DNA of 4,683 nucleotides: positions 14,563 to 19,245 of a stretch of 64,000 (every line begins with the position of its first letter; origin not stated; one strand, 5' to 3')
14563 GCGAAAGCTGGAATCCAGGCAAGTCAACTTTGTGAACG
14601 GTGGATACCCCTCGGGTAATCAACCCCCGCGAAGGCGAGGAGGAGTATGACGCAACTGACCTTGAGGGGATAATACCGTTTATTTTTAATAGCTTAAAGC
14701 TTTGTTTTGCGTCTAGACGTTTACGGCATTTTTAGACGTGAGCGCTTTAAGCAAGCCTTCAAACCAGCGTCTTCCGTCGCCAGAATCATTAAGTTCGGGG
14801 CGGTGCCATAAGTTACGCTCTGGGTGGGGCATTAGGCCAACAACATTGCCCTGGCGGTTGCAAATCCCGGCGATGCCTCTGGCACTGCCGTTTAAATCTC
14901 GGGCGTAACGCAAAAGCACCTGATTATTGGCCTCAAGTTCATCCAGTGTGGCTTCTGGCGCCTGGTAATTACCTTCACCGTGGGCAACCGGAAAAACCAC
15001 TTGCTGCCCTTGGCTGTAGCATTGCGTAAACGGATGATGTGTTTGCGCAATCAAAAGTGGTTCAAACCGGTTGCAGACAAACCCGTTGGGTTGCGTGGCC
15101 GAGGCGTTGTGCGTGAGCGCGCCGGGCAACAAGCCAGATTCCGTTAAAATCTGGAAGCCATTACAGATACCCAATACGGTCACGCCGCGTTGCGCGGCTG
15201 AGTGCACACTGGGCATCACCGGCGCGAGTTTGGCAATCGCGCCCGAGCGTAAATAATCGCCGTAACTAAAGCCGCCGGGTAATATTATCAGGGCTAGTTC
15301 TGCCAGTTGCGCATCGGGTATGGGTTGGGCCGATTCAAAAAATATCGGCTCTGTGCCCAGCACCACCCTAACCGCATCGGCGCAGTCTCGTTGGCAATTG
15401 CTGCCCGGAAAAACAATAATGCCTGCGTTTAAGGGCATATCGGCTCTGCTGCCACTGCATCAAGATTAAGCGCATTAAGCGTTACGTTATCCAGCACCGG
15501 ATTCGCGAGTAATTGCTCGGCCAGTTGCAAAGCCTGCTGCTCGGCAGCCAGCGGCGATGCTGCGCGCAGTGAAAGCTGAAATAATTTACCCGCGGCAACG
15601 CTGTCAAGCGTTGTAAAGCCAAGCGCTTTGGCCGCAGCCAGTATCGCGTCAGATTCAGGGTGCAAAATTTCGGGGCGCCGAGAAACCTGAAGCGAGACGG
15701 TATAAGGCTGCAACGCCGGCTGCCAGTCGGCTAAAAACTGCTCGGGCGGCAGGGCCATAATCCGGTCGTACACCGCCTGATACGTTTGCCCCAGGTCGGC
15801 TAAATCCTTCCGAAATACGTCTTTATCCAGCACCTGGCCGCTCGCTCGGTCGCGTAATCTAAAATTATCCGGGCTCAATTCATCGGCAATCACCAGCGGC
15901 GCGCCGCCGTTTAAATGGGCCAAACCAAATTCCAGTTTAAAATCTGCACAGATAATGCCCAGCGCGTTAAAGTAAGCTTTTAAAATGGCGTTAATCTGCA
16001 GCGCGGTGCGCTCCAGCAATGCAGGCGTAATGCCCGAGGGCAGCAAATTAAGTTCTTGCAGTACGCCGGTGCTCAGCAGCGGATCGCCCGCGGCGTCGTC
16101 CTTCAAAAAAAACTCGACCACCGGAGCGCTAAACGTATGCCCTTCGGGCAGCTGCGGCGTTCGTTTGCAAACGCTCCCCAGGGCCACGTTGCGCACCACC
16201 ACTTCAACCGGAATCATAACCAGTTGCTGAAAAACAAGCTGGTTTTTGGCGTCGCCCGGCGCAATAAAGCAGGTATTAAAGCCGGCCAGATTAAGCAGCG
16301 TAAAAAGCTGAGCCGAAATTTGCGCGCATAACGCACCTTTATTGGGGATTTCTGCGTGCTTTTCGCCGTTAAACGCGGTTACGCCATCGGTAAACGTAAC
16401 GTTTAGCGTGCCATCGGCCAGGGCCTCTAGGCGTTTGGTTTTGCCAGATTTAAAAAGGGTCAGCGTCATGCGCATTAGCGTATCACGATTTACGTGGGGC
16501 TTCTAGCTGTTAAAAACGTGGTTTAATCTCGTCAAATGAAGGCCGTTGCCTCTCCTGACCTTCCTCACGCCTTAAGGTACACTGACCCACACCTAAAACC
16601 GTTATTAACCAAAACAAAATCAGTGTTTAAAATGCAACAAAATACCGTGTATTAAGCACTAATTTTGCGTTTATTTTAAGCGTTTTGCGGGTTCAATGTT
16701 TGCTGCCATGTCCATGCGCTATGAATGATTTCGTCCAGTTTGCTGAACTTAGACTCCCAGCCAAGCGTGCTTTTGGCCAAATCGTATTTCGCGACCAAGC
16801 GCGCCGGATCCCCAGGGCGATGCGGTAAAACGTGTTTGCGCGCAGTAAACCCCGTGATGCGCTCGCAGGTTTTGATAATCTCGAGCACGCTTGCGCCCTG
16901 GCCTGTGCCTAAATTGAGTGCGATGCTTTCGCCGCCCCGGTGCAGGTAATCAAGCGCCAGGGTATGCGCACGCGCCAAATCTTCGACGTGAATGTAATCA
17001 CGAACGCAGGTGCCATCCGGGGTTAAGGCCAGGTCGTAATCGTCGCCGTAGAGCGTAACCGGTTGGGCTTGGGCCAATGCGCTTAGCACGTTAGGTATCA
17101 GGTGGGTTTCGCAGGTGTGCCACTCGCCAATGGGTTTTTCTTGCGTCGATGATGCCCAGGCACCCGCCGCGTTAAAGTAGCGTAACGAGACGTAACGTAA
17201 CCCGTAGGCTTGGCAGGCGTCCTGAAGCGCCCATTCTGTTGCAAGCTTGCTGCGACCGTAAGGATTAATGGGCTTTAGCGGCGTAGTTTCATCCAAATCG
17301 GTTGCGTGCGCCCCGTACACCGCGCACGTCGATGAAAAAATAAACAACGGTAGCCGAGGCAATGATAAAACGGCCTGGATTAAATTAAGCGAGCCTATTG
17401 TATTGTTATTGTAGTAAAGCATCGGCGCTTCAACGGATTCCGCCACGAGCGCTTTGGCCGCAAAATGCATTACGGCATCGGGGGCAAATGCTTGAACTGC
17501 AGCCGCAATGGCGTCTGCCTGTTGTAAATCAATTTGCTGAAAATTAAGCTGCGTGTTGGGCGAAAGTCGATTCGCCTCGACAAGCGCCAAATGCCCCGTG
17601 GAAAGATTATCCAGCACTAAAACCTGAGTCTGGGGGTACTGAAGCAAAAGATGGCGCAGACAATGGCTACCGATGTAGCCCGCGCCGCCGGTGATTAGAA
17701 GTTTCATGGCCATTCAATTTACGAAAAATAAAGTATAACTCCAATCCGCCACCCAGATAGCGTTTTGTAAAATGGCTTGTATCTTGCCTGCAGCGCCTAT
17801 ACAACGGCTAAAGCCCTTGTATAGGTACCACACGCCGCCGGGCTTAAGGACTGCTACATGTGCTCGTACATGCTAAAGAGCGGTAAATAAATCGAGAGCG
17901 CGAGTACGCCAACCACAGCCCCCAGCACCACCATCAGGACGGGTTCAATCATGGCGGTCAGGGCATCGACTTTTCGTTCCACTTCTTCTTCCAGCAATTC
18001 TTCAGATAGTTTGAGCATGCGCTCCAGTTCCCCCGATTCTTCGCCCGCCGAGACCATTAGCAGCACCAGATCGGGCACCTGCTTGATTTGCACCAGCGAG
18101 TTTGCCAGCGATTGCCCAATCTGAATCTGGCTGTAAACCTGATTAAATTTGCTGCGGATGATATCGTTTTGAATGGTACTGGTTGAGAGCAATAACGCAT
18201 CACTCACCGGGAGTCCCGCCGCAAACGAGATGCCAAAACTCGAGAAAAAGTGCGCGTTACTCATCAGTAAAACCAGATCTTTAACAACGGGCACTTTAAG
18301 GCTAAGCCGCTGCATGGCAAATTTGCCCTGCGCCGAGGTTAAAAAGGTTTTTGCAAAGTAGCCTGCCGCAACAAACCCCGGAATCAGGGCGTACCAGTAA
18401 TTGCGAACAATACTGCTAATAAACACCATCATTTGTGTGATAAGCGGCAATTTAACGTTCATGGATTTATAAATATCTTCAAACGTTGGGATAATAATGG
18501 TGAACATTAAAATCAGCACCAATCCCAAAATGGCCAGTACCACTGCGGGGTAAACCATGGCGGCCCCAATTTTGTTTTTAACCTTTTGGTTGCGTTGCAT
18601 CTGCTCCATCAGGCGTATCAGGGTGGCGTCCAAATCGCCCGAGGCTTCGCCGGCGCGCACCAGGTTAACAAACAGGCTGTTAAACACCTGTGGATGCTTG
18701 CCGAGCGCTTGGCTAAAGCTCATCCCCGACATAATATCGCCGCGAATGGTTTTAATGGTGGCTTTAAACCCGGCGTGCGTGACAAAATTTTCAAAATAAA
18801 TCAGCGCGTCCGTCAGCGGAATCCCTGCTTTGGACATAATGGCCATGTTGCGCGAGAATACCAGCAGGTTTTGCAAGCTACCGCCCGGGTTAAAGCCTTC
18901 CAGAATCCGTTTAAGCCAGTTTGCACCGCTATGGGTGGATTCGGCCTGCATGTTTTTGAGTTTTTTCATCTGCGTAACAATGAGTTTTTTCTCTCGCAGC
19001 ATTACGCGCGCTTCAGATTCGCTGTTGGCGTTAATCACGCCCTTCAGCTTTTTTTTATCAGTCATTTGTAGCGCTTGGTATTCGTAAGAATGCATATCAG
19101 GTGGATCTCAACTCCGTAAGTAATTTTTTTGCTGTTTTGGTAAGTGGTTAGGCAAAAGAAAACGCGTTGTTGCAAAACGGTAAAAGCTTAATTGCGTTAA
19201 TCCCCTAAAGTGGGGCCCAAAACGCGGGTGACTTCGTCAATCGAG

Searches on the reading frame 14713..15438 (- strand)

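Call 15: search_protein_families(library=pfam, proteins=[window:14713-15438:-], max_evalue=0.0001)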
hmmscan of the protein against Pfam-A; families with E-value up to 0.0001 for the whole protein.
window:14713-15438:- (241 aa): 3 families
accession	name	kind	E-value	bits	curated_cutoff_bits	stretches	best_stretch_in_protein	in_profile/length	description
PF13507.12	GATase_5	-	2.2e-34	119.2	27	1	6-209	5-229/260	CobB/CobQ-like glutamine amidotransferase domain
PF07685.20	GATase_3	-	2.8e-07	30.8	27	1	38-101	30-91/196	CobB/CobQ-like glutamine amidotransferase domain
PF01965.30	DJ-1_PfpI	-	2.1e-05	24.8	26.6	1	40-106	54-115/165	DJ-1/PfpI family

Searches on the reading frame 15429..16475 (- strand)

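Call 15: search_protein_families(library=pfam, proteins=[window:15429-16475:-], max_evalue=0.0001)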
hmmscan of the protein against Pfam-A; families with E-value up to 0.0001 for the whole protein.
window:15429-16475:- (348 aa): 2 families
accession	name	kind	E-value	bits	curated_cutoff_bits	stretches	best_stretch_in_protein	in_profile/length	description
PF01259.24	SAICAR_synt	-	2.8e-54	184.8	20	1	8-238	2-232/233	SAICAR synthetase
PF02700.19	PurS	-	7.3e-15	55.3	22.2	1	260-333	2-75/77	Phosphoribosylformylglycinamidine (FGAM) synthase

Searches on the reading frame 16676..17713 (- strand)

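Call 15: search_protein_families(library=pfam, proteins=[window:16676-17713:-], max_evalue=0.0001)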
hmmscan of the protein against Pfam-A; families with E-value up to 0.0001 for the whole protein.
window:16676-17713:- (345 aa): 6 families
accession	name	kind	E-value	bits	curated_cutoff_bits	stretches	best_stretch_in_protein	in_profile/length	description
PF01370.27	Epimerase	-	3.2e-56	190.9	20.9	1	6-269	2-240/240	NAD dependent epimerase/dehydratase family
PF16363.11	GDP_Man_Dehyd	-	8.5e-49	167.2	27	1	6-324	1-324/332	GDP-mannose 4,6 dehydratase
PF04321.23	RmlD_sub_bind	-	5.9e-13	49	27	1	3-170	1-143/287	RmlD substrate binding domain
PF02719.21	Polysacc_synt_2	-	5.4e-12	45.9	20.2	1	5-185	1-174/293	Polysaccharide biosynthesis protein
PF01073.25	3Beta_HSD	-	4.7e-11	42.7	22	1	6-164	1-158/280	3-beta hydroxysteroid dehydrogenase/isomerase family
PF07993.18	NAD_binding_4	-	3.6e-07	30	20.1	0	79-179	90-204/258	Male sterility protein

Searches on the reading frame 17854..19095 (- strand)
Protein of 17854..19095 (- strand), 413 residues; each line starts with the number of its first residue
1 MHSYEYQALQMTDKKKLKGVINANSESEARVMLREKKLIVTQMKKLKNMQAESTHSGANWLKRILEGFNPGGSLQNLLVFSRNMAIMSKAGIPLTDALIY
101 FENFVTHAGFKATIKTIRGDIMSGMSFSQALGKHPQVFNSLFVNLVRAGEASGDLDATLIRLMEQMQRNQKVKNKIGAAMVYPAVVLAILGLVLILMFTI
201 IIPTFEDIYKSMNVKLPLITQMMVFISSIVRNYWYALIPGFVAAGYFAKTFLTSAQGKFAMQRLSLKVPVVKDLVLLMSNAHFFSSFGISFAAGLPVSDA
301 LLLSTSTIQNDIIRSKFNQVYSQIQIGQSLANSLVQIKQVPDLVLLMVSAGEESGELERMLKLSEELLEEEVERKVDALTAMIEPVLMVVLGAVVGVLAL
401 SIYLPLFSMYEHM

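Call 15: search_protein_families(library=pfam, proteins=[window:17854-19095:-], max_evalue=0.0001)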
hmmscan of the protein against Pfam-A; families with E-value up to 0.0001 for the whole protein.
window:17854-19095:- (413 aa): 1 family
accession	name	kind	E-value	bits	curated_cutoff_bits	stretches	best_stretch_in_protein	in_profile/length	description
PF00482.28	T2SSF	-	6.4e-54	181.7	25.2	2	80-203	1-125/125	Type II secretion system (T2SS), protein F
